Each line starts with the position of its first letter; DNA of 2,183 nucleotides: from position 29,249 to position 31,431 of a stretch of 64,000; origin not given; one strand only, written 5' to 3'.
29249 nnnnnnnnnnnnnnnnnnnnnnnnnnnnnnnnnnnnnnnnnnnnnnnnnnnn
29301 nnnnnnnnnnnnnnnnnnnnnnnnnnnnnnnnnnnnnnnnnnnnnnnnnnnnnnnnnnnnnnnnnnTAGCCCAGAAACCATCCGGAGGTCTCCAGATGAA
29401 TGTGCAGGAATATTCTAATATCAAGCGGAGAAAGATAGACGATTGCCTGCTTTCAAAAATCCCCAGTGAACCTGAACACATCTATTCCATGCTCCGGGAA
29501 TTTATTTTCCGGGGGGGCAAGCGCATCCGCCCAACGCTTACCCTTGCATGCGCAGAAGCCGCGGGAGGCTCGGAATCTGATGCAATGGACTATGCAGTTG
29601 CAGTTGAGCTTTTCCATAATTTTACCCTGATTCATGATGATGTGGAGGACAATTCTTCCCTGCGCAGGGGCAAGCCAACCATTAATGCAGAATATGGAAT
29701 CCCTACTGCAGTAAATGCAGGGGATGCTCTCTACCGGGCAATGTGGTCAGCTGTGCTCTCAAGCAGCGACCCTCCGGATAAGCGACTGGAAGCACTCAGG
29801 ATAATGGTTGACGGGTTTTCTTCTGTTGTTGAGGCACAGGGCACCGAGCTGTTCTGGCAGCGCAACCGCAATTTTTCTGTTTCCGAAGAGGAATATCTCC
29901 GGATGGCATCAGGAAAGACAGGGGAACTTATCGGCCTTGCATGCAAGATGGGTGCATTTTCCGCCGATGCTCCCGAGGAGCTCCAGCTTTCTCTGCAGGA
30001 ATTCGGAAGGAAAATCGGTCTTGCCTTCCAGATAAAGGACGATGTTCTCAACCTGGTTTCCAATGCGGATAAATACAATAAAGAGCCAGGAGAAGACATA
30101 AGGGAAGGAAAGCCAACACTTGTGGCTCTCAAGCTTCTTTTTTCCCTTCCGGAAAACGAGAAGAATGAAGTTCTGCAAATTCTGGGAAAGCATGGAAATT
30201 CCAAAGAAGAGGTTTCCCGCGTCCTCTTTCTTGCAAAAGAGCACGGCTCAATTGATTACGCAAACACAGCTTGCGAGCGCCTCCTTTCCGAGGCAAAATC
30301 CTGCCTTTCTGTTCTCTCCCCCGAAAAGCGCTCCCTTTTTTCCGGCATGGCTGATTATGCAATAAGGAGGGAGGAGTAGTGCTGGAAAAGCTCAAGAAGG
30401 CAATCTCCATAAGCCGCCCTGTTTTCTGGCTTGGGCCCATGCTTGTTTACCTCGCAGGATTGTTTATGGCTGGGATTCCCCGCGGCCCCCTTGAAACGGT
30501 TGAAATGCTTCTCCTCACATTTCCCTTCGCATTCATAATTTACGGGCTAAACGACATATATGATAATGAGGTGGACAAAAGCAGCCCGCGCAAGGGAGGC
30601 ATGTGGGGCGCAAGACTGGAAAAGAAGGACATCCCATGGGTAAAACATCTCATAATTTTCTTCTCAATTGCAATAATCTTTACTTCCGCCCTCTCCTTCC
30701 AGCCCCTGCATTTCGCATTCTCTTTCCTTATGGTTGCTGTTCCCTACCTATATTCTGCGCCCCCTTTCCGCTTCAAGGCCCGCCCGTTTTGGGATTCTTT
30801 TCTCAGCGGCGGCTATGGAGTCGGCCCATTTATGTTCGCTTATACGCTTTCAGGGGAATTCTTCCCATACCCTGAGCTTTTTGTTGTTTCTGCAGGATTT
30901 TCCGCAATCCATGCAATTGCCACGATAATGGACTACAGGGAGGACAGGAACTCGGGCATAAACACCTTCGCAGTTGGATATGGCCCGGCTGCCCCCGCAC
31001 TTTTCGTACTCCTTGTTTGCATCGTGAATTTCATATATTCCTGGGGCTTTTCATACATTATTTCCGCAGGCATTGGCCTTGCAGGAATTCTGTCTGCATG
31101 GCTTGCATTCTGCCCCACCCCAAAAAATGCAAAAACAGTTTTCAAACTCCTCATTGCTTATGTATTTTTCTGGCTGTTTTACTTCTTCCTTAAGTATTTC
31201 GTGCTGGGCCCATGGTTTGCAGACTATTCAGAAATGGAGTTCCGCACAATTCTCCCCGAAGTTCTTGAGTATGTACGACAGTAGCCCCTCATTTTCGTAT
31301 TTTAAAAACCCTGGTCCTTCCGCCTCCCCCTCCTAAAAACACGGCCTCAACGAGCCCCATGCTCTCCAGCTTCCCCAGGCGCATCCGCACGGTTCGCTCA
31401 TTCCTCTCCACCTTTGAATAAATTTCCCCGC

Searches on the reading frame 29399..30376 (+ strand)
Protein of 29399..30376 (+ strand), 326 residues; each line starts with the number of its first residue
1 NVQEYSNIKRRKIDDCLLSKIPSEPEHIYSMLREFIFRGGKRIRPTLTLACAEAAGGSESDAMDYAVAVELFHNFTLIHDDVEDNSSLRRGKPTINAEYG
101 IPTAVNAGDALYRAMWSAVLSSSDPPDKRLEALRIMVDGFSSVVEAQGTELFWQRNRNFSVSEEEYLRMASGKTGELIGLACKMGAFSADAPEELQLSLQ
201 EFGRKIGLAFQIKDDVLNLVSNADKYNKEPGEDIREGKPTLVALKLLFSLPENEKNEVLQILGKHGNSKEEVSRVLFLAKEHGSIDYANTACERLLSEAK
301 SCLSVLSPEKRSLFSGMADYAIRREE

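Call 19: search_protein_families(library=ncbifam, proteins=[window:29399-30376:+], max_evalue=10)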
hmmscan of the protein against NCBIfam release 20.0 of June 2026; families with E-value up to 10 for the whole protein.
window:29399-30376:+ (326 aa): 17 families
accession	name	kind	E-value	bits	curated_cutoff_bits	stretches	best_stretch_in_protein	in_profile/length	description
NF040698.1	IdsA_Meth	equivalog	1.1e-71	241.8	468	1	3-325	8-327/328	short chain isoprenyl diphosphate synthase IdsA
NF041169.1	f2_encap_cargo4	exception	3.9e-62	210.4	450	1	38-325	48-333/334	family 2 encapsulin nanocompartment cargo protein polyprenyl transferase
NF041003.1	GGPP_syn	equivalog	6e-56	189.9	500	1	3-324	3-324/326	geranylgeranyl diphosphate synthase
NF040789.2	gerfarn_diphsyn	equivalog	5.9e-51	173.7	560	1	8-325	13-344/345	geranylfarnesyl diphosphate synthase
NF045485.1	FPPsyn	subfamily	4.1e-44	150.8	275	1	23-244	20-245/288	farnesyl diphosphate synthase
NF045549.1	GGPPsyn_IdsB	equivalog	9.7e-44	149.8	475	1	39-303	64-325/346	geranylgeranyl diphosphate synthase IdsB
NF008140.0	PRK10888.1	equivalog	7.2e-43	147.1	412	1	13-325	17-322/323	octaprenyl diphosphate synthase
TIGR02748.1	GerC3_HepT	equivalog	1.2e-39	136.3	456.55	1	18-324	21-317/319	heptaprenyl diphosphate synthase component II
NF045685.1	GGPPSynCrtE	equivalog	3.2e-37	128.1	460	1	2-244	3-250/293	geranylgeranyl diphosphate synthase CrtE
NF042417.1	NPPPS_Mycobact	equivalog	1.8e-36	125.9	600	1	34-324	50-333/335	nonaprenyl/(2E,6E)-farnesyl/geranylgeranyl diphosphat synthase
TIGR02749.1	prenyl_cyano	equivalog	2e-35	122.3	383.2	1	34-324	37-320/322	solanesyl diphosphate synthase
NF045628.1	HxpDPsynlarge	equivalog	1.6e-33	116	500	1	15-306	10-290/311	hexaprenyl-diphosphate synthase large subunit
NF007877.0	PRK10581.1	equivalog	4e-28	98.5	321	1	20-245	24-254/299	(2E,6E)-farnesyl diphosphate synthase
NF042416.1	GFPPS_Mycobact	equivalog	2.6e-23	82.6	600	2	20-99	22-104/350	bifunctional (2E,6E)-farnesyl/geranyl diphosphate synthase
NF040627.1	GFPS_Meth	equivalog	3.3e-23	82.6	600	1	29-221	29-212/285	geranylfarnesyl diphosphate synthase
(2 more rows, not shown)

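Call 20: search_protein_families(library=pfam, proteins=[window:29399-30376:+], max_evalue=0.01)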
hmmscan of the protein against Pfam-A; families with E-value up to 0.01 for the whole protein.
window:29399-30376:+ (326 aa): 1 family
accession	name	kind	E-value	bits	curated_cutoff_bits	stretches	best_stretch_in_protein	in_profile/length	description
PF00348.22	polyprenyl_synt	-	1.8e-65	221.1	27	1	26-275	2-247/251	Polyprenyl synthetase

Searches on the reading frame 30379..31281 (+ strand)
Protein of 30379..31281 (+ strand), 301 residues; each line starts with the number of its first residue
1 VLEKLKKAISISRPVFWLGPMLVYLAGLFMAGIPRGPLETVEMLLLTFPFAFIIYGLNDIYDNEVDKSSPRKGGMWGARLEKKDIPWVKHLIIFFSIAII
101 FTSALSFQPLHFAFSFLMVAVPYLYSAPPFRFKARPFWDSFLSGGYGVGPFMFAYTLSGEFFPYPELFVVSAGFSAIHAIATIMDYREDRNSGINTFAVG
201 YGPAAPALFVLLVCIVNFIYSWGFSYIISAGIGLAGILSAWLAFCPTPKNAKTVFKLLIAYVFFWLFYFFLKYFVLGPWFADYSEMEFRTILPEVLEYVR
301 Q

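Call 19: search_protein_families(library=ncbifam, proteins=[window:30379-31281:+], max_evalue=10)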
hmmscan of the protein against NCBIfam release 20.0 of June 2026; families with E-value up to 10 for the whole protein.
window:30379-31281:+ (301 aa): 11 families
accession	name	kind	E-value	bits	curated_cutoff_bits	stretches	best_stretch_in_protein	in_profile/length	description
NF010119.0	PRK13595.1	equivalog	6.7e-37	127.5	248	1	4-262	11-271/292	prenyltransferase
NF009516.0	PRK12875.1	equivalog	4.9e-27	94.8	205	1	4-207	16-221/292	prenyltransferase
NF009608.0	PRK13105.1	equivalog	3.5e-23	82.2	217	1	3-215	7-222/291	prenyltransferase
NF005742.0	PRK07566.1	equivalog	2.3e-12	46.7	313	1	4-216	27-245/315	chlorophyll synthase ChlG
TIGR01475.1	ubiA_other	subfamily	2.6e-09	36.9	180.8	1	57-230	55-227/282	UbiA-like polyprenyltransferase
TIGR01476.1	chlor_syn_BchG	subfamily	1e-08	35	212.3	1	7-216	2-216/283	(bacterio)chlorophyll synthase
NF009058.0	PRK12392.1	subfamily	1.1e-08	34.5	494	1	2-229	11-256/333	bacteriochlorophyll c synthase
NF009523.0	PRK12884.1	equivalog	5.9e-08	32.2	269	1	4-237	3-239/279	prenyltransferase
TIGR02235.1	menA_cyano-plnt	equivalog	0.00038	19.8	225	1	58-221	55-221/285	2-carboxy-1,4-naphthoquinone phytyltransferase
NF009525.0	PRK12887.1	equivalog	0.00041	19.8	226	1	53-274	69-301/310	homogentisate phytyltransferase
NF008978.0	PRK12324.1-4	equivalog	0.052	12.5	207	1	9-72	36-101/322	decaprenyl-phosphate phosphoribosyltransferase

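Call 20: search_protein_families(library=pfam, proteins=[window:30379-31281:+], max_evalue=0.01)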
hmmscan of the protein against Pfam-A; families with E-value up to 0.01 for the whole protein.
window:30379-31281:+ (301 aa): 1 family
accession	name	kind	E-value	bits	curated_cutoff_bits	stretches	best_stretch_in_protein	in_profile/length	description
PF01040.23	UbiA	-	2.8e-17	63.3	34.2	1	22-263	3-246/250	UbiA prenyltransferase family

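Call 48: search_solved_structures(query=window:30379-31281:+, max_evalue=1)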
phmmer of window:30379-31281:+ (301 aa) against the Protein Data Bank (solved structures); distinct sequences matched with E-value up to 1: 1.
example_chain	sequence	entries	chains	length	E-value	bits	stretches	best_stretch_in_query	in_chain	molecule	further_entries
4tq3_A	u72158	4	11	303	1e-09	41.4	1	7-235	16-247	Prenyltransferase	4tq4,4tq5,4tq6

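Call 50: find_homologous_proteins(query=window:30379-31281:+, max_evalue=1e-10)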
Query window:30379-31281:+ (301 aa): 40 proteins with E <= 1e-10 among 2036 candidates.
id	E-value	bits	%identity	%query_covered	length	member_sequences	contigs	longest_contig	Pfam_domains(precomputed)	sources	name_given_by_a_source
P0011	6.1e-178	609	88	100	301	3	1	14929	PF01040.24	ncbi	-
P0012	2.9e-172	590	85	100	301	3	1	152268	PF01040.24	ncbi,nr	ncbi:hypothetical protein GF412_04325 [Candidatus Micrarchaeota archaeon]|nr:hypothetical protein [C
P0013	2.4e-171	587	86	100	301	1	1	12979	PF01040.24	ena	-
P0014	3.4e-168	577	84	100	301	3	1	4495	PF01040.24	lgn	-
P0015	1.7e-147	509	74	99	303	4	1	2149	PF01040.24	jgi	-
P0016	1.0e-145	503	73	100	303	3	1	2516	PF01040.24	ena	-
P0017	2.3e-120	420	63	100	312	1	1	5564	PF01040.24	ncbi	ncbi:MAG: UbiA family prenyltransferase, partial [Candidatus Bilamarchaeaceae archaeon]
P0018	1.8e-117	410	60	100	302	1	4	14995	PF01040.24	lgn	-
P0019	5.2e-116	405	62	99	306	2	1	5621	PF01040.24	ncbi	-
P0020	1.6e-113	397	58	98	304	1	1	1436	PF01040.24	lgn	-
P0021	1.7e-110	387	55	99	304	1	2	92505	PF01040.24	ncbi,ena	-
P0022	5.8e-78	280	46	97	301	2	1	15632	PF01040.24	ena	-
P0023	1.9e-74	269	45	97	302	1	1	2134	PF01040.24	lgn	-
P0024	3.1e-61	225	42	90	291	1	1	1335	PF01040.24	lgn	-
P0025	1.9e-60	223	44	98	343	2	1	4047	PF01040.24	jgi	jgi:4-hydroxybenzoate polyprenyltransferase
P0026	3.8e-58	215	42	98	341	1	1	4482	PF01040.24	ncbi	-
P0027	3.9e-28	117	34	76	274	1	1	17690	PF01040.24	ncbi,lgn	-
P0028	1.6e-22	98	35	64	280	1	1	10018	PF01040.24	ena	-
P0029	1.8e-22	98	33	85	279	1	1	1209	PF01040.24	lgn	-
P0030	1.6e-21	95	31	87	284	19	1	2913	PF01040.24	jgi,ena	-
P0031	2.8e-21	94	31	65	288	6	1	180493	PF01040.24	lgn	-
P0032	3.1e-21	94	32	66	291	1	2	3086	PF01040.24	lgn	-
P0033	6.2e-21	93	28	88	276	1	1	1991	PF01040.24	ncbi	-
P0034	6.7e-21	93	31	87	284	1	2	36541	PF01040.24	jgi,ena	jgi:4-hydroxybenzoate polyprenyltransferase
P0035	6.9e-21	93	31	87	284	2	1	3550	PF01040.24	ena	-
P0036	3.3e-20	91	32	86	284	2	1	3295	PF01040.24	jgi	jgi:4-hydroxybenzoate polyprenyltransferase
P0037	5.4e-20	90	29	85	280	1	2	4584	PF01040.24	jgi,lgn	jgi:4-hydroxybenzoate polyprenyltransferase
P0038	9.7e-20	89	29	85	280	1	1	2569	PF01040.24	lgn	-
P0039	1.6e-19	88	30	85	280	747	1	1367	PF01040.24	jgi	jgi:4-hydroxybenzoate polyprenyltransferase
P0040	6.5e-19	86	30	85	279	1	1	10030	PF01040.24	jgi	jgi:4-hydroxybenzoate polyprenyltransferase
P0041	1.8e-18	85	30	87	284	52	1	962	PF01040.24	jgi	jgi:4-hydroxybenzoate polyprenyltransferase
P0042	1.9e-18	85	30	87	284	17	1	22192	PF01040.24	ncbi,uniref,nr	ncbi:unannotated protein [freshwater metagenome]|uniref:Unannotated protein n=1 Tax=freshwater metag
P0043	2.2e-18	85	30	85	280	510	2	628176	PF01040.24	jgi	jgi:4-hydroxybenzoate polyprenyltransferase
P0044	2.4e-18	85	31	85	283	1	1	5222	PF01040.24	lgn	-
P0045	3.8e-18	84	32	64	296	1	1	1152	PF01040.24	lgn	-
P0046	1.6e-17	82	29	85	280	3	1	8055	PF01040.24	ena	-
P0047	4.0e-16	77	35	48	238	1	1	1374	PF01040.24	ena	-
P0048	1.5e-14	72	35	64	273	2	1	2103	PF01040.24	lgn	-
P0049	3.9e-13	67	33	50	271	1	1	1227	PF01040.24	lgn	-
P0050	1.4e-12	66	36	57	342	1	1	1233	PF01040.24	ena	-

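Call 53: find_encoding_contigs(protein=P0027, flank=6000, max_places=2)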
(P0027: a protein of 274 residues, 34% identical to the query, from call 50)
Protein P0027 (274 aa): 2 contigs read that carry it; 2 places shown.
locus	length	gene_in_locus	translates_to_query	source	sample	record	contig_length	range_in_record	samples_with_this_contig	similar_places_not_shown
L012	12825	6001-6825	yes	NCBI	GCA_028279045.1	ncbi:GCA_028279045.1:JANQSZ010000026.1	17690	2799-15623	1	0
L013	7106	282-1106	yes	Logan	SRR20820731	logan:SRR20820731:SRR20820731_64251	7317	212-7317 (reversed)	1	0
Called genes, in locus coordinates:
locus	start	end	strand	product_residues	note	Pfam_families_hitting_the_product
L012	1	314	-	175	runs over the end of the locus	PF13207:AAA_17, PF13238:AAA_18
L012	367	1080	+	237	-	PF01712:dNK (weak), PF02223:Thymidylate_kin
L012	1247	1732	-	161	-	-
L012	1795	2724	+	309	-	PF04055:Radical_SAM, PF08608:Wyosine_form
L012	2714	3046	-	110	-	-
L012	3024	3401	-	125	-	-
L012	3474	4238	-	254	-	-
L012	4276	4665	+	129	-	PF18477:PIN_9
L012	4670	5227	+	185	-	PF03876:SHS2_Rpb7-N, PF00575:S1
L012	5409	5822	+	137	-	PF01282:Ribosomal_S24e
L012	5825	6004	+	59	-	PF01599:Ribosomal_S27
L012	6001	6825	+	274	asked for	PF01040:UbiA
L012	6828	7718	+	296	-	PF00557:Peptidase_M24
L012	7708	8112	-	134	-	-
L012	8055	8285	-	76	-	-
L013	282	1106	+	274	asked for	PF01040:UbiA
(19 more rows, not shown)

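Call 54: find_encoding_contigs(protein=P0043, flank=6000, max_places=2)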
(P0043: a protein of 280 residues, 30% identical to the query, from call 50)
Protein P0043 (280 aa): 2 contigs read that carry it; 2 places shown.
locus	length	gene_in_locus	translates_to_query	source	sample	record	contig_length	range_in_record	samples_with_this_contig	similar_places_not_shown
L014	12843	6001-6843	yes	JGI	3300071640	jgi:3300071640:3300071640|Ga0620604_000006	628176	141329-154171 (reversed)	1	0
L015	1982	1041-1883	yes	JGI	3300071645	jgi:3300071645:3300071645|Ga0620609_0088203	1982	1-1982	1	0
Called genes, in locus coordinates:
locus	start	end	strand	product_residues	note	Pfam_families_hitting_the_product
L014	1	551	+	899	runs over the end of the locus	PF07517:SecA_DEAD, PF00270:DEAD (weak), PF01043:SecA_PP_bind, PF21090:P-loop_SecA, PF07516:SecA_SW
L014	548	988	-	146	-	PF20060:DUF6459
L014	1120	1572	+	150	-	-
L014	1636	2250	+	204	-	-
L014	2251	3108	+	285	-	PF01656:CbiA, PF10609:ParA, PF13614:AAA_31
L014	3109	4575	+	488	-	PF12282:GAF_PdtaS, PF08448:PAS_4 (weak), PF07536:HWE_HK, PF07568:HisKA_2, PF02518:HATPase_c, PF13581:HATPase_c_2 (faint)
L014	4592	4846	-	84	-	PF02467:Whib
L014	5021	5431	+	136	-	-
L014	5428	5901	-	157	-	PF00578:AhpC-TSA, PF08534:Redoxin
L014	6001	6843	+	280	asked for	PF01040:UbiA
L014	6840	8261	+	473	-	PF00070:Pyr_redox (faint), PF01266:DAO (weak), PF01593:Amino_oxidase, PF07992:Pyr_redox_2 (faint), PF12831:FAD_oxidored (weak), PF13450:NAD_binding_8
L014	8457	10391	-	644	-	PF13306:LRR_5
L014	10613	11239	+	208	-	PF00072:Response_reg, PF00196:GerE (weak)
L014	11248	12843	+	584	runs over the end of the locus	-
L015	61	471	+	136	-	-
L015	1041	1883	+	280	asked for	PF01040:UbiA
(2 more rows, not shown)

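Call 70: search_solved_structures(query=A5, max_evalue=10)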
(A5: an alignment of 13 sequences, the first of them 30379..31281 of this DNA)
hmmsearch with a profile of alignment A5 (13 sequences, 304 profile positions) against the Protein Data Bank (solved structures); distinct sequences matched with E-value up to 10: 13.
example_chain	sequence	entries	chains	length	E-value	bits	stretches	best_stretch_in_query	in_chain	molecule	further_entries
4tq3_A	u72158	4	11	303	5e-18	68.6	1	9-240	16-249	Prenyltransferase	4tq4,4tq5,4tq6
9sau_C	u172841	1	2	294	2.5e-10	43.3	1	37-243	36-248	Chlorophyll a synthase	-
9sas_C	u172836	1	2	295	2.5e-10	43.3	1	37-243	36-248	Chlorophyll a synthase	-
4od4_A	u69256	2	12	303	0.00058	22.4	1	55-270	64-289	4-hydroxybenzoate octaprenyltransferase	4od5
8djk_B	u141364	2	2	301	0.0015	21.1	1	68-249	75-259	UbiA prenyltransferase domain-containing protein 1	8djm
6nu2_s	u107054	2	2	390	0.015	17.8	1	7-81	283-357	39S ribosomal protein S30, mitochondrial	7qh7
6gaw_Bw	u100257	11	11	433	0.019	17.4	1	7-81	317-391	mL65 | mL65, MRPS30 | 39S ribosomal protein S30, mitochondrial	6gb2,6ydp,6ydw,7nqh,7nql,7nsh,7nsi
4v1a_w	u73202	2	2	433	0.019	17.4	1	7-81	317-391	MITORIBOSOMAL PROTEIN ML65, MRPS30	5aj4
3j7y_s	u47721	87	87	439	0.02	17.4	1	7-81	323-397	mS30 | mL65 (mS30) | 39S ribosomal protein S30, mitochondrial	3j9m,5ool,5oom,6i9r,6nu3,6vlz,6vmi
9hcg_s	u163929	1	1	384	0.02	17.4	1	7-81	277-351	Large ribosomal subunit protein mL65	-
7a5f_s3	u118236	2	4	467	0.024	17.2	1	7-81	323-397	39S ribosomal protein S30, mitochondrial,39S ribosomal protein S30, mitochondrial,39S ribo | 39S ribosomal protein S30, mitochondrial,39S ribosomal protein S30,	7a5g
9e9c_s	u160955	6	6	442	0.025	17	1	7-81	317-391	Large ribosomal subunit protein mL65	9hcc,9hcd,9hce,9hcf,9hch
5oc0_A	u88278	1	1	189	0.15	14.5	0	113-155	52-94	Cytochrome b561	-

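Call 74: search_protein_families(library=ncbifam, proteins=[P0027, P0028, P0031, P0030, P0033], max_evalue=1e-8)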
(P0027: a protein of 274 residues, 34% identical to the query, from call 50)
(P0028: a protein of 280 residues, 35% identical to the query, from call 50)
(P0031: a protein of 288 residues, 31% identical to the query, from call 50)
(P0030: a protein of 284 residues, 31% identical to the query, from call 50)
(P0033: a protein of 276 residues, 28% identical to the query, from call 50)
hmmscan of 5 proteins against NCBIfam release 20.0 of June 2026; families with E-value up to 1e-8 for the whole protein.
P0027 (274 aa): 4 families
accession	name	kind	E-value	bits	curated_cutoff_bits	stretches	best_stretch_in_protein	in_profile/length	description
NF010119.0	PRK13595.1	equivalog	6.2e-31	108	248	1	4-205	13-221/292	prenyltransferase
NF009516.0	PRK12875.1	equivalog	5.8e-28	97.8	205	1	6-209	20-232/292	prenyltransferase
NF009608.0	PRK13105.1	equivalog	7.8e-27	94.2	217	1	5-209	11-223/291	prenyltransferase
NF009523.0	PRK12884.1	equivalog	6.3e-10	38.7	269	1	6-238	7-235/279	prenyltransferase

P0028 (280 aa): 3 families
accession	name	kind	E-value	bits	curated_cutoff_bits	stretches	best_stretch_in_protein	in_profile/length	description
NF010119.0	PRK13595.1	equivalog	2.7e-131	437.4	248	1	2-280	12-292/292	prenyltransferase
NF009516.0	PRK12875.1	equivalog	1e-51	175.8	205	1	4-270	19-282/292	prenyltransferase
NF009608.0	PRK13105.1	equivalog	2.8e-48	164.5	217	1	2-233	9-244/291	prenyltransferase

P0031 (288 aa): 4 families
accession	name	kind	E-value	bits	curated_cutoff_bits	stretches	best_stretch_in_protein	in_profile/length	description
NF010119.0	PRK13595.1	equivalog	5.4e-129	429.8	248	1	9-288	11-292/292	prenyltransferase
NF009516.0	PRK12875.1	equivalog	8.8e-55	185.8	205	1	11-282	18-285/292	prenyltransferase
NF009608.0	PRK13105.1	equivalog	4.4e-46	157.4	217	1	9-279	8-286/291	prenyltransferase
TIGR01475.1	ubiA_other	subfamily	3.9e-09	36.4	180.8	1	61-244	54-237/282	UbiA-like polyprenyltransferase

P0030 (284 aa): 3 families
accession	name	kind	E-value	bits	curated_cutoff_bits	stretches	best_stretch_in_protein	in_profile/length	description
NF010119.0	PRK13595.1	equivalog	7.2e-114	380.2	248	1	5-284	11-292/292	prenyltransferase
NF009516.0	PRK12875.1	equivalog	4.7e-46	157.2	205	1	5-271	16-279/292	prenyltransferase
NF009608.0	PRK13105.1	equivalog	4.7e-42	144.1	217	1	4-276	7-287/291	prenyltransferase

P0033 (276 aa): 3 families
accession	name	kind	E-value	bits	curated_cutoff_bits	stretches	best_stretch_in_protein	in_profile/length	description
NF010119.0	PRK13595.1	equivalog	4e-103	344.9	248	1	3-274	9-282/292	prenyltransferase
NF009516.0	PRK12875.1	equivalog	1.7e-42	145.5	205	1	4-248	15-261/292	prenyltransferase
NF009608.0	PRK13105.1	equivalog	6.3e-34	117.4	217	1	4-240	7-247/291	prenyltransferase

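Call 88: find_related_loci(query=A5, collection=metagenome_contigs, flank=8000)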
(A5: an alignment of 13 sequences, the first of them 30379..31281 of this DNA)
Query A5 (301 aa) in metagenome_contigs; peptide patterns used: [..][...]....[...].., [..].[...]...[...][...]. (x = any residue, [..] = any of these).
314 stretches matched a pattern; 44 encode a relative of the query (tblastn E <= 1e-3); 44 distinct loci.
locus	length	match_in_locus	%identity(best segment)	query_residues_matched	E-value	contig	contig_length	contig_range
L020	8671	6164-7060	74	3-301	3e-153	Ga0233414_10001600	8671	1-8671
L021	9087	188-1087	72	2-301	8e-148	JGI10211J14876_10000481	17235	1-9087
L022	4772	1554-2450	74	3-301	8e-146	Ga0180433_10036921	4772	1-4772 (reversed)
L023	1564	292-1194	62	4-301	2e-121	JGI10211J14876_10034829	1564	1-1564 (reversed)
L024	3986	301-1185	46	1-291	7e-83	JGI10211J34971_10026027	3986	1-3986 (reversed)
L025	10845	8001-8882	47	2-291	1e-81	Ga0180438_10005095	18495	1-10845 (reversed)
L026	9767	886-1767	47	2-291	1e-81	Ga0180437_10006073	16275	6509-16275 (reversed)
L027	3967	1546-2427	46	2-291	3e-79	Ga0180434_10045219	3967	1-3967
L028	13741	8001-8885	47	1-291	1e-76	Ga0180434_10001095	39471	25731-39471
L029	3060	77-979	46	3-297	7e-70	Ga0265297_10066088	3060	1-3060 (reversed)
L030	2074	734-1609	42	2-284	4e-67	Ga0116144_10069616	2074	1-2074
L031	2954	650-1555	40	2-297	8e-64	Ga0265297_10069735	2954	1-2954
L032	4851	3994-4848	42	2-277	4e-60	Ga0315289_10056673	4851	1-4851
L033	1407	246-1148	41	3-293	1e-61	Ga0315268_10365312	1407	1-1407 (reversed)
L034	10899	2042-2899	41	3-287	3e-58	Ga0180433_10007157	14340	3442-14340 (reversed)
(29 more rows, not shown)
